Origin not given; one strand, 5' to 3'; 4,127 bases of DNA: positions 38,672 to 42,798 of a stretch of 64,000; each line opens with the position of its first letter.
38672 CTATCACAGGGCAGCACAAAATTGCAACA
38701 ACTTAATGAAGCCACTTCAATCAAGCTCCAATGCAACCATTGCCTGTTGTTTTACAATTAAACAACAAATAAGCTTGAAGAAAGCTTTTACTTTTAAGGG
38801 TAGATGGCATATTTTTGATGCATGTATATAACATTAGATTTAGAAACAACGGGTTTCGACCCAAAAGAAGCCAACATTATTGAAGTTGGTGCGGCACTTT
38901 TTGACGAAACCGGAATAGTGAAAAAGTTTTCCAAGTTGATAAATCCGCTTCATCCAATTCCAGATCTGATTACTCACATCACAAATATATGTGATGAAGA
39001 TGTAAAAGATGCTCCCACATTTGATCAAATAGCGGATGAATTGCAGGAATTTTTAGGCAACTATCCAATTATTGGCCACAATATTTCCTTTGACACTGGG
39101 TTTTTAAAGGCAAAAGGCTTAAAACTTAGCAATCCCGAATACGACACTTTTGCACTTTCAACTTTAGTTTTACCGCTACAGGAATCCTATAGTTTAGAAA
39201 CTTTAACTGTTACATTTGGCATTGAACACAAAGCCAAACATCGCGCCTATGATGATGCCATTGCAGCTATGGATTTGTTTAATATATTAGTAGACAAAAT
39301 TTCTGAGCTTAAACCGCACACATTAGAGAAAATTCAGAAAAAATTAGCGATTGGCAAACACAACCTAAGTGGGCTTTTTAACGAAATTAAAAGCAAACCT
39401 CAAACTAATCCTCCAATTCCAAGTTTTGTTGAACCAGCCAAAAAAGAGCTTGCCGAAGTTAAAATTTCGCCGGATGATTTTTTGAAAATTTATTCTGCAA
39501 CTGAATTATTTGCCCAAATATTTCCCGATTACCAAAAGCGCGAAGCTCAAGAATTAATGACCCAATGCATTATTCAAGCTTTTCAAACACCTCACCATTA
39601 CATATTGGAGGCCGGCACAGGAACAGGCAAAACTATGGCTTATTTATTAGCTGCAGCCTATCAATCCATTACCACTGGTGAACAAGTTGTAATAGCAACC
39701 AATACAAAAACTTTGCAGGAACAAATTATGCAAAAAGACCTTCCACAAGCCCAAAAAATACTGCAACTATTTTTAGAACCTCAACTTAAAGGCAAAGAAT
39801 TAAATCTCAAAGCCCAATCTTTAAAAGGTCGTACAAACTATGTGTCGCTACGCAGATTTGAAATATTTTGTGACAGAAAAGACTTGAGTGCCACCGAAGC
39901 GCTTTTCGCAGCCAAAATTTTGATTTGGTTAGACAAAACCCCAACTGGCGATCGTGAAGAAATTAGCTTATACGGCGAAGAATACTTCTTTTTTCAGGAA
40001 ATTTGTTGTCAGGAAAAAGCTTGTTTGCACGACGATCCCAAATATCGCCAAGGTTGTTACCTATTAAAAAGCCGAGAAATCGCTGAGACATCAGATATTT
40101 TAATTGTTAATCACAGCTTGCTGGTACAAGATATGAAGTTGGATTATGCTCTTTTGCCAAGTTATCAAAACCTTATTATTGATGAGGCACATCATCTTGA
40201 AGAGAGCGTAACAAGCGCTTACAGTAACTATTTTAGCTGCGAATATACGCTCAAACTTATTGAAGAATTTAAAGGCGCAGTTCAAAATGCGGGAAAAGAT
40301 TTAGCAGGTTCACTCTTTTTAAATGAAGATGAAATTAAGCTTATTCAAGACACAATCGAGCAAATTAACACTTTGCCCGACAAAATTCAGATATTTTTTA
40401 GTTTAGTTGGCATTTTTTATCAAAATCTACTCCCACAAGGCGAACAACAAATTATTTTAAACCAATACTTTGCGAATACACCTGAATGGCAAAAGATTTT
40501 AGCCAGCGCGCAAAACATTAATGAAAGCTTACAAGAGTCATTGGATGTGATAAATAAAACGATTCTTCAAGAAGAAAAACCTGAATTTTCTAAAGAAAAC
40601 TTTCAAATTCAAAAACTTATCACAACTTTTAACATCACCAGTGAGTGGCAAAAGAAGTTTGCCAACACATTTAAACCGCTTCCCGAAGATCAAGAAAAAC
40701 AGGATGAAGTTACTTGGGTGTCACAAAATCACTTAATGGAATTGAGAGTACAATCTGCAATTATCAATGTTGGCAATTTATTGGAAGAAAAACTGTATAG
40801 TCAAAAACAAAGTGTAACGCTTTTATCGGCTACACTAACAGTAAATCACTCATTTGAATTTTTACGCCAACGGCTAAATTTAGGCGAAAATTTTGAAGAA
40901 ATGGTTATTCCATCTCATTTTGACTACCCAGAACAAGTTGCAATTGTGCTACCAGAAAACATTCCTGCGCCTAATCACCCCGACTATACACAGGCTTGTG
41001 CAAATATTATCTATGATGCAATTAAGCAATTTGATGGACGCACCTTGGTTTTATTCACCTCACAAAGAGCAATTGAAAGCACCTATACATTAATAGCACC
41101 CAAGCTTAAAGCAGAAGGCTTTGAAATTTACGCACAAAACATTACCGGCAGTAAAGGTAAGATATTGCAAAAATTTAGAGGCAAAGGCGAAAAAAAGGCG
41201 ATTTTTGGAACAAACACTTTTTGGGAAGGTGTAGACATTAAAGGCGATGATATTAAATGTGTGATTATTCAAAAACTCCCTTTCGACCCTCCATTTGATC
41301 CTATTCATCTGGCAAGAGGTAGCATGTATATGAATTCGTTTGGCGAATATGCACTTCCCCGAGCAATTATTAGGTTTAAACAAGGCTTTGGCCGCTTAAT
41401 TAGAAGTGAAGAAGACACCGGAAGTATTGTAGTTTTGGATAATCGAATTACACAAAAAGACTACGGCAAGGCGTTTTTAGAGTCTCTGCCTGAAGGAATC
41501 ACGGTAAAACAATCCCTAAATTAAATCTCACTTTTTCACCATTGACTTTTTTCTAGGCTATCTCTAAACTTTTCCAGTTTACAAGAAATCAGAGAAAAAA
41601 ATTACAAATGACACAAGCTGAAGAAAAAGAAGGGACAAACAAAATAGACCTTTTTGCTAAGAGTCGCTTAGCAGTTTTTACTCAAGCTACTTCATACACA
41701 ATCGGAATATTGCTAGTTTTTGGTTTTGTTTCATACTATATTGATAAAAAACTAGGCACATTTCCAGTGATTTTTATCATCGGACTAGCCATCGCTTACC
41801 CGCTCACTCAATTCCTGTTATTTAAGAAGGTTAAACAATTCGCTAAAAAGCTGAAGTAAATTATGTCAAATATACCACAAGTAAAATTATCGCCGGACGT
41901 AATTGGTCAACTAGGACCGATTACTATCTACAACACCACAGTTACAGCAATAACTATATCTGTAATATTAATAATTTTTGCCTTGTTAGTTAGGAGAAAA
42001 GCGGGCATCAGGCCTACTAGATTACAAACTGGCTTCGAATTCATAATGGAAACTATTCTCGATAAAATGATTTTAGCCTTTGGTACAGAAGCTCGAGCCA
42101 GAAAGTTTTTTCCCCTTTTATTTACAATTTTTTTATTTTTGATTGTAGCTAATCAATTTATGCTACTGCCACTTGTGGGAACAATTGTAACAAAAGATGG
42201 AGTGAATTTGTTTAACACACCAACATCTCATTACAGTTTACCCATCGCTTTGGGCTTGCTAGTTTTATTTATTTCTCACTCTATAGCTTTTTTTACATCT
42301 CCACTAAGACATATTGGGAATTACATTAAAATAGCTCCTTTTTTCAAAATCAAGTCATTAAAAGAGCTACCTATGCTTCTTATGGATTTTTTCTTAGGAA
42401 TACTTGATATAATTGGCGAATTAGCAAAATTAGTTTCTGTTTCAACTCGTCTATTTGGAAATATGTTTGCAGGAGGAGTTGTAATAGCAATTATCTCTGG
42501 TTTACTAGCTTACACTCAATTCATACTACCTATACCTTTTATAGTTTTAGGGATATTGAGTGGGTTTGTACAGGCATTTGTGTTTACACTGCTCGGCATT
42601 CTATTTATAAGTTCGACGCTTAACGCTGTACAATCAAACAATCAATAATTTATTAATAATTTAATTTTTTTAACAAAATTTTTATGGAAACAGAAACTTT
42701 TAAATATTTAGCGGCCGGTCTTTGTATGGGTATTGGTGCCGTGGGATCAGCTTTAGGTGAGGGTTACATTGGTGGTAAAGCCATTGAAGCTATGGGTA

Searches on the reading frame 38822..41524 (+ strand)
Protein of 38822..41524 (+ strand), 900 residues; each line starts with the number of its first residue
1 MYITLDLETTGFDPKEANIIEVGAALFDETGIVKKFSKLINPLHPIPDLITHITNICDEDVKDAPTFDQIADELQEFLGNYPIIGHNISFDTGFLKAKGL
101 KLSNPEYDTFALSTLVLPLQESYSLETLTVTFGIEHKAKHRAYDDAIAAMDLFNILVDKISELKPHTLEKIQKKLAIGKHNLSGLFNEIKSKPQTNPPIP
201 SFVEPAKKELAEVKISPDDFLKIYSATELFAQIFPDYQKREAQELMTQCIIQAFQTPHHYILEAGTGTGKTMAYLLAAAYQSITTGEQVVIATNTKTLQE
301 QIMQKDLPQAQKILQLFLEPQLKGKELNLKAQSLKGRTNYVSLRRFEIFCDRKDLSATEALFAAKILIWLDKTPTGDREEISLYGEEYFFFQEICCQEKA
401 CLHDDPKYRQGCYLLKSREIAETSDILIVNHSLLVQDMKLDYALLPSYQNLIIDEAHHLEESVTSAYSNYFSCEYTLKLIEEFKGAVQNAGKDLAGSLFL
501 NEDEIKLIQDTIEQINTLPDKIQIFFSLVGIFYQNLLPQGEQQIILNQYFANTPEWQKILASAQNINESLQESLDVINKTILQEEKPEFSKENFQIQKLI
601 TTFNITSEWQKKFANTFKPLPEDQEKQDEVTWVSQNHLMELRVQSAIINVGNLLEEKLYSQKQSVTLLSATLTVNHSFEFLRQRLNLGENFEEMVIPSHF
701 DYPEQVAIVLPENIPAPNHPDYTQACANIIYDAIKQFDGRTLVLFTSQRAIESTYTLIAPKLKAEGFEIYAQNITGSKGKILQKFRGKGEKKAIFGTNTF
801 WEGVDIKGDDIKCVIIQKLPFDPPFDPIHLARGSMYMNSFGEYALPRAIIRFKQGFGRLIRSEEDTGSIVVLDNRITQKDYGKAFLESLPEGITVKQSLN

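Call 9: search_protein_families(library=pfam, proteins=[window:38822-41524:+], max_evalue=0.001)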
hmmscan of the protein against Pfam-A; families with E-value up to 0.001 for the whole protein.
window:38822-41524:+ (900 aa): 6 families
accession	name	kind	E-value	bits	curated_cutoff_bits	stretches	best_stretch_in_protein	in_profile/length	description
PF13307.12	Helicase_C_2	-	1.3e-40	139.6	25.3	1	732-891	3-169/170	Helicase C-terminal domain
PF00929.31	RNase_T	-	1.8e-27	97.3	24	1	4-153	2-164/164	Exonuclease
PF00270.35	DEAD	-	1.4e-11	44.9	26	1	249-336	6-94/167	DEAD/DEAH box helicase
PF04851.21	ResIII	-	7.4e-09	36.2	22.5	1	238-305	3-71/164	Type III restriction enzyme, res subunit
PF00271.37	Helicase_C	-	3.2e-06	27.8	23.5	1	730-861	6-108/110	Helicase conserved C-terminal domain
PF01612.26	DNA_pol_A_exo1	-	6e-05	23.3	23.6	1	67-130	61-125/173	3'-5' exonuclease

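Call 63: search_protein_families(library=padloc, proteins=[window:38822-41524:+], max_evalue=0.001)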
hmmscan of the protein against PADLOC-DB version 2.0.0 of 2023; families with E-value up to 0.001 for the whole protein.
window:38822-41524:+ (900 aa): 13 families
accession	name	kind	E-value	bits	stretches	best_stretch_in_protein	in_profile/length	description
PDLC01439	typeIV_DinG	-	8.5e-113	376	1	231-897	8-564/575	CAS-IV-A; associated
PDLC01729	typeIV_DinG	-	7.3e-49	165.1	1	241-876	22-617/666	Csf4_0_IVA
PDLC01247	DEDDh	-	3.5e-36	122.9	1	4-153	2-138/139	"CAS-I,CAS-II,CAS-III,CAS-IV,CAS-V,CAS-VI; associated"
PDLC05027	PDC-S48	-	3.4e-31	106.7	1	1-174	5-183/411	-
PDLC01730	typeIV_DinG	-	4.1e-28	96.2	3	420-498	344-419/802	Csf4_1_IVA1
PDLC01321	typeIV_DinG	-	2.4e-25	87.4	2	248-486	7-224/559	CAS-IV-A; associated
PDLC05028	PDC-S48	-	9.9e-25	85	1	2-159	20-182/512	-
PDLC01007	typeIV_DinG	-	6.1e-21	72.7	3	728-879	500-660/676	CRISPR type AFERR-associated DEAD/DEAH-box helicase Csf4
PDLC01731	typeIV_DinG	-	7.6e-17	59.3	1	641-878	266-493/526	Csf4_2_IVA1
PDLC01732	typeIV_DinG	-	7.1e-09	33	1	760-876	470-591/648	Csf4_3_IVE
PDLC04986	PDC-S28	-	2e-08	31.1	1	801-879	399-473/831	-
PDLC01767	Cas3e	-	5.8e-06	23.1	1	206-291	169-236/680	-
PDLC02707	PbeA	-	0.00055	16.6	0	242-304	253-316/672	PbeA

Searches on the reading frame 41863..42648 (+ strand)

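Call 63: search_protein_families(library=padloc, proteins=[window:41863-42648:+], max_evalue=0.001)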
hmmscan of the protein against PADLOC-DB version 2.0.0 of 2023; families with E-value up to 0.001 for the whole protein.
window:41863-42648:+ (261 aa): 0 families

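Call 67: search_protein_families(library=pfam, proteins=[window:41863-42648:+], max_evalue=0.00001)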
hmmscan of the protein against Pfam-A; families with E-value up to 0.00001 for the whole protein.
window:41863-42648:+ (261 aa): 1 family
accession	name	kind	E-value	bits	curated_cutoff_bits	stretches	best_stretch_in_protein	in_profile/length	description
PF00119.25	ATP-synt_A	-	9.4e-33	114.3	33.9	1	28-250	3-217/217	ATP synthase A chain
